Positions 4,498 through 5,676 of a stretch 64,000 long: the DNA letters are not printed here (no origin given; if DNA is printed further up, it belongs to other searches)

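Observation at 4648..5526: Stealth-family hexose-1-phosphoryl transferase next to the tail sheath, with two GT2 glycosyltransferases at 11532-12826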

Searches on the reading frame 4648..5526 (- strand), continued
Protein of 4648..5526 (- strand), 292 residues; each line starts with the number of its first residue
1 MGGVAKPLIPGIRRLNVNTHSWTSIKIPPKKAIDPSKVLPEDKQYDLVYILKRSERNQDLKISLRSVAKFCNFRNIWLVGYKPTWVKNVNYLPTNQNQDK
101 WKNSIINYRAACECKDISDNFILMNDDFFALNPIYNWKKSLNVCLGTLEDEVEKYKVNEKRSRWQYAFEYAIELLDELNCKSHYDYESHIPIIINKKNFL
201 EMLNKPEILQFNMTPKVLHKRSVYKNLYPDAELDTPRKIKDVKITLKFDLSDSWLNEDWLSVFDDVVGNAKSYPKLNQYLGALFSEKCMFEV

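Call 18: find_encoding_contigs(protein=P0021, flank=10000, max_places=3)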
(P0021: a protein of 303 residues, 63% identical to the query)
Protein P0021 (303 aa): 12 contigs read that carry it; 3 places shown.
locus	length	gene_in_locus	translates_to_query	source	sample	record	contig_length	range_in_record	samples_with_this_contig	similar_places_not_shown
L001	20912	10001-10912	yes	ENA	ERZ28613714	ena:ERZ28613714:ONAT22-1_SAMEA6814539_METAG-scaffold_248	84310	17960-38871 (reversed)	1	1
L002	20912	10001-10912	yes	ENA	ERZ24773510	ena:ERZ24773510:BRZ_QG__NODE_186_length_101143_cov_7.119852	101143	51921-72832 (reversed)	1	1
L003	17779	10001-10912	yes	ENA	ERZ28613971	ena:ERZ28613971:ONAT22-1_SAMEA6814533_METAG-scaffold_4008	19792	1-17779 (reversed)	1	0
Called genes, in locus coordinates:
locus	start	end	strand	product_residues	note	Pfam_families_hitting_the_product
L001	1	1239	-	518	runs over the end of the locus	PF00270:DEAD, PF04851:ResIII, PF18766:SWI2_SNF2 (weak), PF00271:Helicase_C (weak)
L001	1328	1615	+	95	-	-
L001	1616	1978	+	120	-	-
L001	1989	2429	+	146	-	PF08774:VRR_NUC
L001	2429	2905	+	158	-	-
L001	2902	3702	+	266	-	PF04230:PS_pyruv_trans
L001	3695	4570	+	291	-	PF00535:Glycos_transf_2, PF10111:Glyco_tranf_2_2, PF13641:Glyco_tranf_2_3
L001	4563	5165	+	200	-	PF00535:Glycos_transf_2, PF10111:Glyco_tranf_2_2, PF13641:Glyco_tranf_2_3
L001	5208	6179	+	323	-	-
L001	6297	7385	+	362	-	-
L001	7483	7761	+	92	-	-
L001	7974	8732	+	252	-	-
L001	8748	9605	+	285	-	-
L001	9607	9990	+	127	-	-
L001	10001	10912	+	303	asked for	PF11380:Stealth_CR2 (faint)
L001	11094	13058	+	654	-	PF17482:Phage_sheath_1C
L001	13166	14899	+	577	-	-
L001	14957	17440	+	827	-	PF24243:Phage_tail_C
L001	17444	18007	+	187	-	-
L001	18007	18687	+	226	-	PF13306:LRR_5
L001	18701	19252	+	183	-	PF14301:DUF4376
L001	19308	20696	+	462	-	-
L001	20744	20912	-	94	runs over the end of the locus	PF21882:Gp53-like_C (weak)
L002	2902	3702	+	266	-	PF04230:PS_pyruv_trans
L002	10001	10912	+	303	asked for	PF11380:Stealth_CR2 (faint)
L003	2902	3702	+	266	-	PF04230:PS_pyruv_trans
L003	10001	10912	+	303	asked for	PF11380:Stealth_CR2 (faint)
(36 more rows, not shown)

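Call 19: find_encoding_contigs(protein=P0101, flank=10000, max_places=3)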
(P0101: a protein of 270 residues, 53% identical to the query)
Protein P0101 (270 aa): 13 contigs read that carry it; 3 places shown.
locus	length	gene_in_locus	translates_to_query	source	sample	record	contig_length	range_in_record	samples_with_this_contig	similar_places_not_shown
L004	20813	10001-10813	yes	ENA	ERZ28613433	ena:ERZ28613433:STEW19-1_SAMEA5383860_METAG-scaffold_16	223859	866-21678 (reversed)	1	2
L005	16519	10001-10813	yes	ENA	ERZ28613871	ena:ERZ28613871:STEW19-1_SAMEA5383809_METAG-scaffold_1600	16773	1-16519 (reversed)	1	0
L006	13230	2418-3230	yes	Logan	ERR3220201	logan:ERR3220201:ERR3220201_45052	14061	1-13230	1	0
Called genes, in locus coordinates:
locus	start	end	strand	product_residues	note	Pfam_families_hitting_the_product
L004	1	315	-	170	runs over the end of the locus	-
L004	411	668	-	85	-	-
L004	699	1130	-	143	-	PF09424:YqeY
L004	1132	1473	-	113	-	-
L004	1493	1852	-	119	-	-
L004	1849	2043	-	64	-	-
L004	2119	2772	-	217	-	PF23780:S-AdoMet_lyase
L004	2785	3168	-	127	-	-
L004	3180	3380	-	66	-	-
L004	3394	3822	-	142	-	-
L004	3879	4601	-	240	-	-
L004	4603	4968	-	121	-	-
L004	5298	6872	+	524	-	PF07068:Gp23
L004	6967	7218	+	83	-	-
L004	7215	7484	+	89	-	-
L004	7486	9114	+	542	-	PF00535:Glycos_transf_2, PF10111:Glyco_tranf_2_2, PF13641:Glyco_tranf_2_3, PF00535:Glycos_transf_2, PF10111:Glyco_tranf_2_2, PF13641:Glyco_tranf_2_3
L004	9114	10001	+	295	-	-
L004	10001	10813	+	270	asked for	PF11380:Stealth_CR2 (weak)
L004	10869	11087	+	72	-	-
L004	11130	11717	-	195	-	PF00265:TK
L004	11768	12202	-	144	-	PF13597:NRDD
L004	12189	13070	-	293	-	PF24308:DUF7487 (weak)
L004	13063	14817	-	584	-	PF13597:NRDD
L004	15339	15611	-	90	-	PF00085:Thioredoxin, PF13098:Thioredoxin_2 (weak)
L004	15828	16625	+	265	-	-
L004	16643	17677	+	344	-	PF00768:Peptidase_S11 (weak)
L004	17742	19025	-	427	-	-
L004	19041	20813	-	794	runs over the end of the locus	PF13472:Lipase_GDSL_2 (weak)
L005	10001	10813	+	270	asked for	PF11380:Stealth_CR2 (weak)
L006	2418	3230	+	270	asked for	PF11380:Stealth_CR2 (weak)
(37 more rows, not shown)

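Call 20: predict_structure(alignment_id=A1)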
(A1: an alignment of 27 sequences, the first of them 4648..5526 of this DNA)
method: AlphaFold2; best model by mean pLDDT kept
length: 292 residues; sequences in the alignment: 27
mean_pLDDT: 88.2   pTM: 0.84
mean pLDDT of the five models: 88.2, 88.1, 87.9, 87.9, 86.4
residues with pLDDT >= 90: 232; 70-90: 17; 50-70: 16; < 50: 27
segments of 3 or more residues with pLDDT < 50: 1-26
pLDDT, mean of each block of 10 residues (from residue 1): 38 41 47 56 86 93 96 96 98 94 94 98 96 91 98 94 96 98 97 98 98 95 97 95 92 92 93 95 95 96
secondary structure, 60 per line:
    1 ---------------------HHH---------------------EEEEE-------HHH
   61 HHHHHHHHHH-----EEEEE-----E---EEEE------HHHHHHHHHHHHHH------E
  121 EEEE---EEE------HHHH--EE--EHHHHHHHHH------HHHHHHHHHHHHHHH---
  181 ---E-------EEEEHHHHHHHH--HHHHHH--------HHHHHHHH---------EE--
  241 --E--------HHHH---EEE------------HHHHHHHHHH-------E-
elements in order: E46-50 H58-70 E76-80 E90-93 H100-113 E120-124 E128-130 H137-140 H148-156 H163-177 E192-195 H196-203 H206-211 H220-227 H252-255 E259-261 H274-283

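Call 24: fold_search(model_id=the predicted structure, library=pdb)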
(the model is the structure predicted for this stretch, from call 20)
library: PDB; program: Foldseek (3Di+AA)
matches with E <= 10: 1147; with E <= 0.001: 53
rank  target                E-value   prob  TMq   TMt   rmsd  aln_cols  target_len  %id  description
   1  8j2n_B                2.9e-09  1.00  0.56  0.61   4.9       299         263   15  Exopolysaccharide phosphotransferase CpsY in Mycobacterium tuberculosis (released 2024-04-17)
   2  8j2n_A                1.6e-07  1.00  0.51  0.60   8.3       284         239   15  Exopolysaccharide phosphotransferase CpsY in Mycobacterium tuberculosis (released 2024-04-17)
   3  7s05_A                2.2e-07  1.00  0.49  0.35  15.4       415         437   11  Cryo-EM structure of human GlcNAc-1-phosphotransferase A2B2 subcomplex (released 2022-03-30)
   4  7s6n_A                2.4e-07  1.00  0.43  0.31   5.9       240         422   18  N-acetylglucosamine-1-phosphotransferase (GNPT) alpha and beta subunits (GNPTAB) catalytic domain, from zebrafish (released 2022-05-25)
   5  9bgg_A                3.4e-07  1.00  0.47  0.34   5.6       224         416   17  Structure of a hyperactive S1S3 truncation of the human GlcNAc-1-phosphotransferase (released 2025-02-26)
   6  7dxi_A                3.7e-07  1.00  0.44  0.36   5.3       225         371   16  Structure of Drosophila melanogaster GlcNAc-1-phosphotransferase (released 2022-02-02)
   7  9bgg_B                4.4e-07  1.00  0.56  0.41  15.0       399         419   11  Structure of a hyperactive S1S3 truncation of the human GlcNAc-1-phosphotransferase (released 2025-02-26)
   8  7sj2_A                5.3e-07  1.00  0.41  0.30   7.7       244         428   18  N-acetylglucosamine-1-phosphotransferase (GNPT) alpha and beta subunits (GNPTAB) catalytic domain, from zebrafish, in  (released 2022-05-25)
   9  7s6n_B                8.3e-07  1.00  0.41  0.28   5.9       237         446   18  N-acetylglucosamine-1-phosphotransferase (GNPT) alpha and beta subunits (GNPTAB) catalytic domain, from zebrafish (released 2022-05-25)
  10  9bgf_B                1.1e-06  1.00  0.44  0.32   7.7       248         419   14  Structure of human GlcNAc-1-phosphotransferase complexed with the donor substrate UDP-GlcNAc (released 2025-02-26)
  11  7sj2_B                1.8e-06  1.00  0.41  0.29   7.9       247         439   18  N-acetylglucosamine-1-phosphotransferase (GNPT) alpha and beta subunits (GNPTAB) catalytic domain, from zebrafish, in  (released 2022-05-25)
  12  9bgf_A                5.8e-06  1.00  0.42  0.30   5.6       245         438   15  Structure of human GlcNAc-1-phosphotransferase complexed with the donor substrate UDP-GlcNAc (released 2025-02-26)
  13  7zkc_A                6.2e-06  1.00  0.42  0.43   8.1       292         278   11  Catalytic domain of UDP-Glucose Glycoprotein Glucosyltransferase from Chaetomium thermophilum (apo form) (released 2022-04-20)
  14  7zll                  1.9e-05  1.00  0.43  0.45   7.5       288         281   12  Catalytic domain of UDP-Glucose Glycoprotein Glucosyltransferase from Chaetomium thermophilum in complex with the 5-[(mo (released 2023-04-26)
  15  5y7f                  2.5e-05  1.00  0.41  0.44   7.7       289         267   10  Crystal structure of catalytic domain of UGGT (UDP-bound form) from Thermomyces dupontii (released 2017-09-27)
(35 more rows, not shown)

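Call 25: search_protein_families(library=pfam, proteins=[L004:9114-10001:+, L004:7486-9114:+, L004:10869-11087:+, L004:6967-7218:+, L004:7215-7484:+, L001:5208-6179:+, L001:6297-7385:+, L001:7974-8732:+, L001:8748-9605:+, L001:9607-9990:+], max_evalue=0.01)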
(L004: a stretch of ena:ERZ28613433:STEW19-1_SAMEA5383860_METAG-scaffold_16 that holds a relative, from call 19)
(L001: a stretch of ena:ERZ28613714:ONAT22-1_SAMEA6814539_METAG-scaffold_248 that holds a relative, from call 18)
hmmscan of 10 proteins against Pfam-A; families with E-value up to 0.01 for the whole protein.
L004:9114-10001:+ (295 aa): 1 family
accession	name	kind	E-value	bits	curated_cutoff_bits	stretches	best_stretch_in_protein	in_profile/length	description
PF00156.33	Pribosyltran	-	0.00011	21.9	26.3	1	14-138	5-137/158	Phosphoribosyl transferase domain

L004:7486-9114:+ (542 aa): 4 families
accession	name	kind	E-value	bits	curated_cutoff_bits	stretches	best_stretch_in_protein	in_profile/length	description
PF00535.33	Glycos_transf_2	-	2e-74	249.5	23.3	2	8-169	1-165/168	Glycosyl transferase family 2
PF10111.15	Glyco_tranf_2_2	-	2.3e-21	77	27.3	2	8-111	1-112/276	Glycosyltransferase like family 2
PF13641.12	Glyco_tranf_2_3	-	8.8e-19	68.9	27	2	293-406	2-121/230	Glycosyltransferase like family 2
PF13704.12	Glyco_tranf_2_4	-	0.0035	18.2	27.5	0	15-96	2-83/98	Glycosyl transferase family 2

L004:10869-11087:+ (72 aa): 0 families

L004:6967-7218:+ (83 aa): 0 families

L004:7215-7484:+ (89 aa): 0 families

L001:5208-6179:+ (323 aa): 0 families

L001:6297-7385:+ (362 aa): 0 families

L001:7974-8732:+ (252 aa): 1 family
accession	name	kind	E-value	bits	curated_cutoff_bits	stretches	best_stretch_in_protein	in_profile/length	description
PF23969.1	DUF7296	-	0.0065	17.5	27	0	70-140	6-73/115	Domain of unknown function (DUF7296)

L001:8748-9605:+ (285 aa): 0 families

L001:9607-9990:+ (127 aa): 0 families

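Call 38: search_protein_representatives(alignment_id=A1)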
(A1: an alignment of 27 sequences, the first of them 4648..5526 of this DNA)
Query: 27 sequences, 288 profile positions. Proteins with E-value up to 0.001 (for the whole library): 3817; up to 1e-10: 2410; up to 1e-30: 304. The best 150 are listed.
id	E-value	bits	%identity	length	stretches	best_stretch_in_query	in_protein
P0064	4.0e-113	394.0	-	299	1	15-287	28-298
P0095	2.3e-109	381.6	-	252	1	37-288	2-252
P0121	4.7e-105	367.5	-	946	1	23-287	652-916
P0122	4.1e-102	357.8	-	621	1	28-287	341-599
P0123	2.7e-94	332.2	-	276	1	41-287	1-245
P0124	6.7e-94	330.9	-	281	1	41-288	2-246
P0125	1.5e-84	300.2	-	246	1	41-288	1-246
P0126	3.6e-82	292.4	-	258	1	39-287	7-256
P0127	2.5e-81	289.6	-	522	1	7-288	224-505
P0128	2.4e-80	286.4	-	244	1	41-287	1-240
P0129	1.8e-79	283.5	-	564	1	22-281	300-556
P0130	7.3e-79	281.5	-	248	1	38-288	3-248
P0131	2.3e-77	276.6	-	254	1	37-288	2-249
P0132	5.8e-75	268.7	-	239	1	41-279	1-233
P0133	2.4e-70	253.5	-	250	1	41-288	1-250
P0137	3.6e-68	246.4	-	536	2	41-287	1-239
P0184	8.8e-42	159.8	-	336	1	41-287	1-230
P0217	2.7e-38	148.4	-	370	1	37-287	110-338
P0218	3.3e-38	148.1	-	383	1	42-288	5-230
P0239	4.2e-37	144.5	-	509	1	26-286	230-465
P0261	1.9e-35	139.0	-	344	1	41-246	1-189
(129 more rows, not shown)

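Call 39: search_protein_families(library=pfam, proteins=[P0121, P0122, P0127, P0129, P0137, P0239, P0217, P0218, P0184, P0261], max_evalue=0.001)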
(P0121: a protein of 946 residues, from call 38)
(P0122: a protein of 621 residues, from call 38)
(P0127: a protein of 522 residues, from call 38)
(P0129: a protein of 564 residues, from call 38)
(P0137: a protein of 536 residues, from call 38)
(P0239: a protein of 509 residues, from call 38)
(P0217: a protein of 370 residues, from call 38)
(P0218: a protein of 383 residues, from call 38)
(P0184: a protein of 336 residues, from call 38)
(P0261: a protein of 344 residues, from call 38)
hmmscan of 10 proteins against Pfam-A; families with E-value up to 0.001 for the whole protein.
P0121 (946 aa): 4 families
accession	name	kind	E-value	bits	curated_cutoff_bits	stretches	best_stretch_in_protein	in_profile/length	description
PF00535.33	Glycos_transf_2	-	1.5e-38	132.8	23.3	1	8-130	1-124/168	Glycosyl transferase family 2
PF10111.15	Glyco_tranf_2_2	-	1.2e-11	45.1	27.3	1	8-109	1-106/276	Glycosyltransferase like family 2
PF11380.13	Stealth_CR2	-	3.9e-07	30.7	39.4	1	684-762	5-95/108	Stealth protein CR2, conserved region 2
PF13641.12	Glyco_tranf_2_3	-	2.9e-05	24.6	27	1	7-108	3-110/230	Glycosyltransferase like family 2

P0122 (621 aa): 1 family
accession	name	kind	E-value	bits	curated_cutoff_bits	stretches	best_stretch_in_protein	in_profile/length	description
PF11380.13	Stealth_CR2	-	2.3e-07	31.4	39.4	1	365-445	3-95/108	Stealth protein CR2, conserved region 2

P0127 (522 aa): 4 families
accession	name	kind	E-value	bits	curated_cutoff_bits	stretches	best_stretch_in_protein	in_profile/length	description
PF00535.33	Glycos_transf_2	-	4.7e-38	131.2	23.3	1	8-133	1-127/168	Glycosyl transferase family 2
PF10111.15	Glyco_tranf_2_2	-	1.7e-13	51.1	27.3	1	8-109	1-108/276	Glycosyltransferase like family 2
PF13641.12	Glyco_tranf_2_3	-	6.8e-09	36.5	27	1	7-109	3-111/230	Glycosyltransferase like family 2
PF11380.13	Stealth_CR2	-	0.00032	21.3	39.4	1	273-345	7-91/108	Stealth protein CR2, conserved region 2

P0129 (564 aa): 4 families
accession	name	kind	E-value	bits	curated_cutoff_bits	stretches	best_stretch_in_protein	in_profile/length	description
PF00535.33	Glycos_transf_2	-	6.3e-40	137.3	23.3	1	5-133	1-129/168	Glycosyl transferase family 2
PF10111.15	Glyco_tranf_2_2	-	1.4e-09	38.3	27.3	1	5-252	1-257/276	Glycosyltransferase like family 2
PF13641.12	Glyco_tranf_2_3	-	3.2e-06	27.8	27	1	2-104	1-108/230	Glycosyltransferase like family 2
PF11380.13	Stealth_CR2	-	3.9e-06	27.5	39.4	1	332-411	5-96/108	Stealth protein CR2, conserved region 2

P0137 (536 aa): 1 family
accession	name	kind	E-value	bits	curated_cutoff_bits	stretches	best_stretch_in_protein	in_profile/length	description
PF11380.13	Stealth_CR2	-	2.1e-07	31.5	39.4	1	13-92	5-95/108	Stealth protein CR2, conserved region 2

P0239 (509 aa): 1 family
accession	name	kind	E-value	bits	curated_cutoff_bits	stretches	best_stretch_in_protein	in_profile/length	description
PF11380.13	Stealth_CR2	-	8.9e-08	32.7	39.4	1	256-335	4-95/108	Stealth protein CR2, conserved region 2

P0217 (370 aa): 1 family
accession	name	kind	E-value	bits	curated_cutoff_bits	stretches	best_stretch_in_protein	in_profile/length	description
PF11380.13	Stealth_CR2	-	1.4e-07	32.1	39.4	1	126-204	5-95/108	Stealth protein CR2, conserved region 2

P0218 (383 aa): 1 family
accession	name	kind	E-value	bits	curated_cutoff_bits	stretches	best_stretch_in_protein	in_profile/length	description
PF11380.13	Stealth_CR2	-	3.7e-05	24.3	39.4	1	15-94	4-96/108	Stealth protein CR2, conserved region 2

P0184 (336 aa): 1 family
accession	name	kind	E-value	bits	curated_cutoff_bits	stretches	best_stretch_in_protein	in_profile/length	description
PF11380.13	Stealth_CR2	-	4.2e-05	24.1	39.4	1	11-90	3-95/108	Stealth protein CR2, conserved region 2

P0261 (344 aa): 0 families

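Call 59: find_encoding_contigs(protein=P0033, flank=10000, max_places=1)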
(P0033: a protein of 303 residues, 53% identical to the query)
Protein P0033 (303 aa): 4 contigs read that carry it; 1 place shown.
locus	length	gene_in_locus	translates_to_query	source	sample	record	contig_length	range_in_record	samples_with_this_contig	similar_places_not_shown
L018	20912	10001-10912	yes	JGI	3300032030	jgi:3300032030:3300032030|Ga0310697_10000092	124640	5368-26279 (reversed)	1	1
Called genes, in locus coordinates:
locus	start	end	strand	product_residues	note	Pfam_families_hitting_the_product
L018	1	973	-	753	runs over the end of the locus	-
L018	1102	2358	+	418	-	PF18338:BppL_N (faint)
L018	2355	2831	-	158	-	-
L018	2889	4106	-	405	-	-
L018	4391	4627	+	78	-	-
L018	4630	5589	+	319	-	PF01541:GIY-YIG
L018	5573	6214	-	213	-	PF00239:Resolvase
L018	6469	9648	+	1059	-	PF18338:BppL_N (weak)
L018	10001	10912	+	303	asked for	PF11380:Stealth_CR2 (weak)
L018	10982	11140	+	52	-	-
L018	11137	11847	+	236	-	-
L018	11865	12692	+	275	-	-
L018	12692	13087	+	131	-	-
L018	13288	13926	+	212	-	-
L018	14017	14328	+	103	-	-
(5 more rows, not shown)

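Call 60: find_encoding_contigs(protein=P0104, flank=10000, max_places=1)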
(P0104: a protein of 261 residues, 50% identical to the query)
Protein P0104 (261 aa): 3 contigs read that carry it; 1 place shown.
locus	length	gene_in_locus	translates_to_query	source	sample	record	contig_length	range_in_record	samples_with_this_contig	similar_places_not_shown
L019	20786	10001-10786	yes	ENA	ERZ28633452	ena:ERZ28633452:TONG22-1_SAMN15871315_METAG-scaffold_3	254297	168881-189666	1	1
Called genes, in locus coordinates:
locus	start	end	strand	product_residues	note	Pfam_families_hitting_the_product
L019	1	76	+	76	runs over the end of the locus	-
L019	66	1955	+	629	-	PF01653:DNA_ligase_aden, PF03120:OB_DNA_ligase, PF00533:BRCT, PF12738:PTCB-BRCT (weak)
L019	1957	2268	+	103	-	-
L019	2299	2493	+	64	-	-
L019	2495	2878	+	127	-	-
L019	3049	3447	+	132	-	-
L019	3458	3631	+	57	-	-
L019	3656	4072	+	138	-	-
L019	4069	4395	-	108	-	-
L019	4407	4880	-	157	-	-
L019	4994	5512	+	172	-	PF00011:HSP20 (weak)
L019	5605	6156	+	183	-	-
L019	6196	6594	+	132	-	-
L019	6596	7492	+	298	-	PF13401:AAA_22 (faint), PF00004:AAA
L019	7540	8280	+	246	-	PF00535:Glycos_transf_2, PF10111:Glyco_tranf_2_2, PF13641:Glyco_tranf_2_3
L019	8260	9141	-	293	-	PF00535:Glycos_transf_2, PF10111:Glyco_tranf_2_2, PF13641:Glyco_tranf_2_3 (weak)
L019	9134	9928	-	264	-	PF04230:PS_pyruv_trans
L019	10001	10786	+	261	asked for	PF11380:Stealth_CR2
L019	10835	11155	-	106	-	-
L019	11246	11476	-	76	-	-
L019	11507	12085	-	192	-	PF00265:TK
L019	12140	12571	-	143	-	PF13597:NRDD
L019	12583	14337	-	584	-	PF13597:NRDD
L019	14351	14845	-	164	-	PF04055:Radical_SAM, PF13353:Fer4_12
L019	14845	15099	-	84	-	PF00085:Thioredoxin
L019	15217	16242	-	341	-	-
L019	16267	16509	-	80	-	-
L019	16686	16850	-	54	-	PF12797:Fer4_2 (faint), PF12837:Fer4_6 (faint), PF13237:Fer4_10 (faint), PF14697:Fer4_21 (weak), PF12838:Fer4_7 (weak), PF00037:Fer4 (weak)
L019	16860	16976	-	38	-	-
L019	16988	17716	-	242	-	PF02511:Thy1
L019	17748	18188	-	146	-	PF00383:dCMP_cyt_deam_1, PF14437:MafB19-deam (weak)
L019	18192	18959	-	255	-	PF00303:Thymidylat_synt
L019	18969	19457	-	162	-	PF00293:NUDIX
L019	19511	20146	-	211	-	PF21448:DNMK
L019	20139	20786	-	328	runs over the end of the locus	-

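Call 61: find_encoding_contigs(protein=P0091, flank=10000, max_places=2)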
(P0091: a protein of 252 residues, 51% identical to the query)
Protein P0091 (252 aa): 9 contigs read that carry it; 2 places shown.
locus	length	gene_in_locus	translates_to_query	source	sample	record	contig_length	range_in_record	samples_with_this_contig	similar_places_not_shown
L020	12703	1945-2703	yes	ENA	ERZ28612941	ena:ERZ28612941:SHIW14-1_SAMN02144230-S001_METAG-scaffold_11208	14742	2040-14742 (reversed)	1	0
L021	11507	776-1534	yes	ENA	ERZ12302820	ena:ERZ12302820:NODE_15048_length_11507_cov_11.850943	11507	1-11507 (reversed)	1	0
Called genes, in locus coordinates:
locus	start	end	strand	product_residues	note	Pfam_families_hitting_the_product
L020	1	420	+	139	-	?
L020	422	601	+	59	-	-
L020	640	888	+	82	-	-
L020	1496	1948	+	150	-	PF05119:Terminase_4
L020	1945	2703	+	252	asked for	PF11380:Stealth_CR2 (faint)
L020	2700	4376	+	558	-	PF03354:TerL_ATPase, PF20441:TerL_nuclease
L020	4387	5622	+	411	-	PF04860:Phage_portal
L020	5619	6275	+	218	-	PF04586:Peptidase_S78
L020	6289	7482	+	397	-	PF05065:Phage_capsid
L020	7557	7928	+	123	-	PF05135:Phage_connect_1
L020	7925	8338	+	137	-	PF05521:Phage_HCP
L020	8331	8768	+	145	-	-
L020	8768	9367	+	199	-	PF23840:Phage_tail_terminator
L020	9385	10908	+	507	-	PF04984:Phage_sheath_1, PF17482:Phage_sheath_1C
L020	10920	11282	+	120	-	PF10618:Tail_tube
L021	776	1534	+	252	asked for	PF11380:Stealth_CR2 (faint)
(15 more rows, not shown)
